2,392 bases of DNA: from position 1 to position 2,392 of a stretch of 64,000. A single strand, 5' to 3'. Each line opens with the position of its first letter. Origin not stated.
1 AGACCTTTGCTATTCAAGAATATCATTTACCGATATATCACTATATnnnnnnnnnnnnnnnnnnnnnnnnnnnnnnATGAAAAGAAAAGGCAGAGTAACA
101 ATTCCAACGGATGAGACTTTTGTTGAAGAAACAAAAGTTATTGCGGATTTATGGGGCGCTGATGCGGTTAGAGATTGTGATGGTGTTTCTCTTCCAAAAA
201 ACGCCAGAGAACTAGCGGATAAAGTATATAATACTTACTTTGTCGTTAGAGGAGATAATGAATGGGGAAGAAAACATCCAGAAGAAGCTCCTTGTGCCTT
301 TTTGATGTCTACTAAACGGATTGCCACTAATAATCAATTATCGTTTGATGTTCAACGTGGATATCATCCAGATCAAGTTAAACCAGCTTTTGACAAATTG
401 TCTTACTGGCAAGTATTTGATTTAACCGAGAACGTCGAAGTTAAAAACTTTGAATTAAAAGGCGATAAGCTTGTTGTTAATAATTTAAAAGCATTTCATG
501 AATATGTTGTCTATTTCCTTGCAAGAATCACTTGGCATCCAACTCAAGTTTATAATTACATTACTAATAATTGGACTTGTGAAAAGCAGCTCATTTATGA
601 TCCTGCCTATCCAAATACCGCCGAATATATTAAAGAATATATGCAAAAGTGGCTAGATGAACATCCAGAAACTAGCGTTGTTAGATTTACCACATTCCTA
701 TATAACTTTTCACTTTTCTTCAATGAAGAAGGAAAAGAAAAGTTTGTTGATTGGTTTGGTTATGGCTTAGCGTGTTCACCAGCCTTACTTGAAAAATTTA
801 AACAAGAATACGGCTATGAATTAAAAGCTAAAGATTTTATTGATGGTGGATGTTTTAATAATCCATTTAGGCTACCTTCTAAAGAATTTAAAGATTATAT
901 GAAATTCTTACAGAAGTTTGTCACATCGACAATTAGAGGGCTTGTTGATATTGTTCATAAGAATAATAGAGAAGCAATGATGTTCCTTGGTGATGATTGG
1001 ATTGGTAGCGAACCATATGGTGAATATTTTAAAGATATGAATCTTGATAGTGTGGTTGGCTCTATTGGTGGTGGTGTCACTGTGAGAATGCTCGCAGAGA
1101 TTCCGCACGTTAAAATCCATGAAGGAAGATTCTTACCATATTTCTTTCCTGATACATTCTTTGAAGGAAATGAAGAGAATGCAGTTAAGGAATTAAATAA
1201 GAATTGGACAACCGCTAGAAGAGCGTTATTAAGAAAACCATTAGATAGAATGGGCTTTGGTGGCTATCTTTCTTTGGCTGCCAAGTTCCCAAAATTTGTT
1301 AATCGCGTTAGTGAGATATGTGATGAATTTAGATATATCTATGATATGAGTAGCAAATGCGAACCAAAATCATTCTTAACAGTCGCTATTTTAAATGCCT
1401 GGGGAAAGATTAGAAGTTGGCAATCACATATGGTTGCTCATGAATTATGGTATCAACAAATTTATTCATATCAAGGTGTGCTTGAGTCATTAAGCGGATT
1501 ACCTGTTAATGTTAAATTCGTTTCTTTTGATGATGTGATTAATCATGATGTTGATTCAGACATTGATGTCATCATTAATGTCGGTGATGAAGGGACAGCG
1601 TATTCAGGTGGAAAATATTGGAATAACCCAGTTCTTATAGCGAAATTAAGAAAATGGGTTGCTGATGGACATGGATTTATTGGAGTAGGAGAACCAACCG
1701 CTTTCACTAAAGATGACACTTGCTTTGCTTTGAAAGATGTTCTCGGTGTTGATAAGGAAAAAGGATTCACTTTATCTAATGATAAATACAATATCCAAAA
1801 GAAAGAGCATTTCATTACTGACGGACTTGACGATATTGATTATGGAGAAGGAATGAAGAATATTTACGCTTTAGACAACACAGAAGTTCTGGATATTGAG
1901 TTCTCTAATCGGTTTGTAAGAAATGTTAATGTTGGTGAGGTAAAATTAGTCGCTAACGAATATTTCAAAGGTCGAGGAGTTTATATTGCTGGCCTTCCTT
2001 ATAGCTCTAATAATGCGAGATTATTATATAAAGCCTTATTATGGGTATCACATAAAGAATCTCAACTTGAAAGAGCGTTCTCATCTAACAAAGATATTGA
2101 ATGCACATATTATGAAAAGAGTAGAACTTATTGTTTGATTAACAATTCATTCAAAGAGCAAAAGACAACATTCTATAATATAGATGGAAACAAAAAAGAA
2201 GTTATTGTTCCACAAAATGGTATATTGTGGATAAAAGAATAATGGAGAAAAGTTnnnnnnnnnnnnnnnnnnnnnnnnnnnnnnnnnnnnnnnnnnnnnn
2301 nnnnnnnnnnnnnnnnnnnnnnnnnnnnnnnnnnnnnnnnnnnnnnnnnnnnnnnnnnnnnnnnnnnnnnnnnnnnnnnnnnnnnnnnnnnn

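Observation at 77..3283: GH112 plus GH130 phosphorylase operon: a phosphorolytic route for Gal-beta1,3-HexNAc and beta-mannosides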

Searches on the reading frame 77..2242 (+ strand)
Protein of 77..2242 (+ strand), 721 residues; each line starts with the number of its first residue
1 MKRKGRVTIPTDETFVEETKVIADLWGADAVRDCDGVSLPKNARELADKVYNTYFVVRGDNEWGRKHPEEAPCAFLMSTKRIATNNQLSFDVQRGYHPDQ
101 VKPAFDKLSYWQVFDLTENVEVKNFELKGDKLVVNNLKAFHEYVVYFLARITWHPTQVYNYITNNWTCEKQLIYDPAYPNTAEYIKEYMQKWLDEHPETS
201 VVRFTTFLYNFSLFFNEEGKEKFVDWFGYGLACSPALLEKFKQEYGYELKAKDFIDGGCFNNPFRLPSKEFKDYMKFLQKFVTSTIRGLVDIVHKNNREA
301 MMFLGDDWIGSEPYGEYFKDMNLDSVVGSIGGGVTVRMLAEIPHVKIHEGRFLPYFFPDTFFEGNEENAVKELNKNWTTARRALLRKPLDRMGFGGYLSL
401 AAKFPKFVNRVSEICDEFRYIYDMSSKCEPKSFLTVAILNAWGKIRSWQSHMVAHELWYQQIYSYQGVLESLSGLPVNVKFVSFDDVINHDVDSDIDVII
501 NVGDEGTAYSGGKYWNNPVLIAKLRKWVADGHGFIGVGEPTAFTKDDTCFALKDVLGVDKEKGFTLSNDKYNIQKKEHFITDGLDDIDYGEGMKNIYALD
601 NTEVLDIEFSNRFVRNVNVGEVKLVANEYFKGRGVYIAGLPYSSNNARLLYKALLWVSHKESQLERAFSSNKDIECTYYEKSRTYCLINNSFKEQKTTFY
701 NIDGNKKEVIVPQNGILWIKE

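Call 3: search_protein_families(library=pfam, proteins=[window:77-2242:+])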
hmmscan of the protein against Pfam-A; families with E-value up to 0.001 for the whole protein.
window:77-2242:+ (721 aa): 3 families
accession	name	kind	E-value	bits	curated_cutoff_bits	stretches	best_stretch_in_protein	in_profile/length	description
PF09508.16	Lact_bio_phlase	-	5.4e-173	575.8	26.6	1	5-430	1-431/434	Lacto-N-biose phosphorylase N-terminal TIM barrel domain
PF17385.8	LBP_M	-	4.1e-88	295.1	25.2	1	435-661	1-220/221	Lacto-N-biose phosphorylase central domain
PF17386.8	LBP_C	-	6.9e-16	58.3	26.6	1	668-719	2-53/53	Lacto-N-biose phosphorylase C-terminal domain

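Call 4: search_protein_families(library=ncbifam, proteins=[window:77-2242:+])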
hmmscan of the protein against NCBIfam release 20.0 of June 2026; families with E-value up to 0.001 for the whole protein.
window:77-2242:+ (721 aa): 1 family
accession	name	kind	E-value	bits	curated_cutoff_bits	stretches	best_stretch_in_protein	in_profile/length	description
TIGR02336.1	TIGR02336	equivalog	3e-261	868.6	560.3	1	3-719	2-718/719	1,3-beta-galactosyl-N-acetylhexosamine phosphorylase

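Call 15: search_solved_structures(query=window:77-2242:+, show_alignments=1)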
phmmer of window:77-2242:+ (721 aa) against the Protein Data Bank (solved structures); distinct sequences matched with E-value up to 0.001: 2.
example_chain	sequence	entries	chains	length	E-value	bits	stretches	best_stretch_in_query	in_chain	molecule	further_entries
3wfz_A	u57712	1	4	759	5.6e-212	709.3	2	3-582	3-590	Lacto-N-biose phosphorylase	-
2zus_A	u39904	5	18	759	6.6e-211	705.7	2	3-582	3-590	Lacto-N-biose phosphorylase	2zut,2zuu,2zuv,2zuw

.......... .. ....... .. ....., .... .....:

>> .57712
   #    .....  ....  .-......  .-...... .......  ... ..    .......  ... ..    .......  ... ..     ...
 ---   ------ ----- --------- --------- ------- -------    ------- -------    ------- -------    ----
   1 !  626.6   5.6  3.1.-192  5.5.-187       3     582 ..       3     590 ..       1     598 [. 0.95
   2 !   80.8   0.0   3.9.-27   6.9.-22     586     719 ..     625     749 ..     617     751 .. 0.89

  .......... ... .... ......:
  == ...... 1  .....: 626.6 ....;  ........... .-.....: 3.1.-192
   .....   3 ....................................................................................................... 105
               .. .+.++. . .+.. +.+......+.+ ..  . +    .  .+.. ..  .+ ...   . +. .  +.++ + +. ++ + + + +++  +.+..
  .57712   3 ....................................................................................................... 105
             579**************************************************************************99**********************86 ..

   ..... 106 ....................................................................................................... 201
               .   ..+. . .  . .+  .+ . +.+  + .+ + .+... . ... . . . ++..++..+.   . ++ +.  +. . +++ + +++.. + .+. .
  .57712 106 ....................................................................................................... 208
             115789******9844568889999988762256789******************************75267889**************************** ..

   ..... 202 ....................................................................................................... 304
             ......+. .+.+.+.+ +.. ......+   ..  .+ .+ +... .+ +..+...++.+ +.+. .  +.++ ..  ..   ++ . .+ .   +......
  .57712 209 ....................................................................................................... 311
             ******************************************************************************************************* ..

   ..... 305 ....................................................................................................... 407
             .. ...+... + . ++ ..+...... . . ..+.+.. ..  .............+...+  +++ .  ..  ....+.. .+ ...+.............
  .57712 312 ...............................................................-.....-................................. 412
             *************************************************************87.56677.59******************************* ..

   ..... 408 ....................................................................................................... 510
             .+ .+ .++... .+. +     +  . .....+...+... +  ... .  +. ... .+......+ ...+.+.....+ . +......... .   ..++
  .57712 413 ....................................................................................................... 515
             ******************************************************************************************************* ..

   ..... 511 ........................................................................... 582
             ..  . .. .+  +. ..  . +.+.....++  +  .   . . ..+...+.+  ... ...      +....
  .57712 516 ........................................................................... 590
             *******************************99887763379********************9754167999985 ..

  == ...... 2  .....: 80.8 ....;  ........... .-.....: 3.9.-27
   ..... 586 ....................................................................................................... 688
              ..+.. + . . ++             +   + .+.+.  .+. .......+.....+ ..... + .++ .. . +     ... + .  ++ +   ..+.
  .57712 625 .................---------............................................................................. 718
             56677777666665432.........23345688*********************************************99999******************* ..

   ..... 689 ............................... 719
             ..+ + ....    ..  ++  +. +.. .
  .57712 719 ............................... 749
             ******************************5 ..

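Call 40: list_cluster_members(proteins=[P0001, window:77-2242:+, P0014, P0069])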
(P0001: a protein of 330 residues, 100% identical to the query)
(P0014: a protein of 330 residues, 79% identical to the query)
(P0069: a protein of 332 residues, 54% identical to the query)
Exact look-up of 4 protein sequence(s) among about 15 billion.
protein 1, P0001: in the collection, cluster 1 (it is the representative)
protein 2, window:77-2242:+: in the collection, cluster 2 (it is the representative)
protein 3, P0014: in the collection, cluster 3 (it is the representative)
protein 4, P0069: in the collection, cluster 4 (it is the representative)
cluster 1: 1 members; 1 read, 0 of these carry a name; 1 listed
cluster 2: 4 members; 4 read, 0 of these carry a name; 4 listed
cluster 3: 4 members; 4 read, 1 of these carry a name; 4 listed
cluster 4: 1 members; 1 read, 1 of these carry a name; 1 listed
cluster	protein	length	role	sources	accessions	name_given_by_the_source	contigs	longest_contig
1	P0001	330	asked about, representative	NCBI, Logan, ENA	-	-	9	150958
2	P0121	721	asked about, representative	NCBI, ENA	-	-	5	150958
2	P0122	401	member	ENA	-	-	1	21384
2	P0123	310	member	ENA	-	-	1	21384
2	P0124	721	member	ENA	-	-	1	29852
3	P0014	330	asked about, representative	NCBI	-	-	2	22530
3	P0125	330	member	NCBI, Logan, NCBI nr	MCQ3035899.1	MAG: glycoside hydrolase family 130 protein [Bacilli bacterium] | glycoside hydrolase family 130 protein [Bacilli bacterium]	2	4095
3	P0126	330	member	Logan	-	-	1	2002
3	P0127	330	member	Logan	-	-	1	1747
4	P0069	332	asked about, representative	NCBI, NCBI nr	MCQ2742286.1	MAG: glycoside hydrolase family 130 protein [Bacilli bacterium] | glycoside hydrolase family 130 protein [Bacilli bacterium]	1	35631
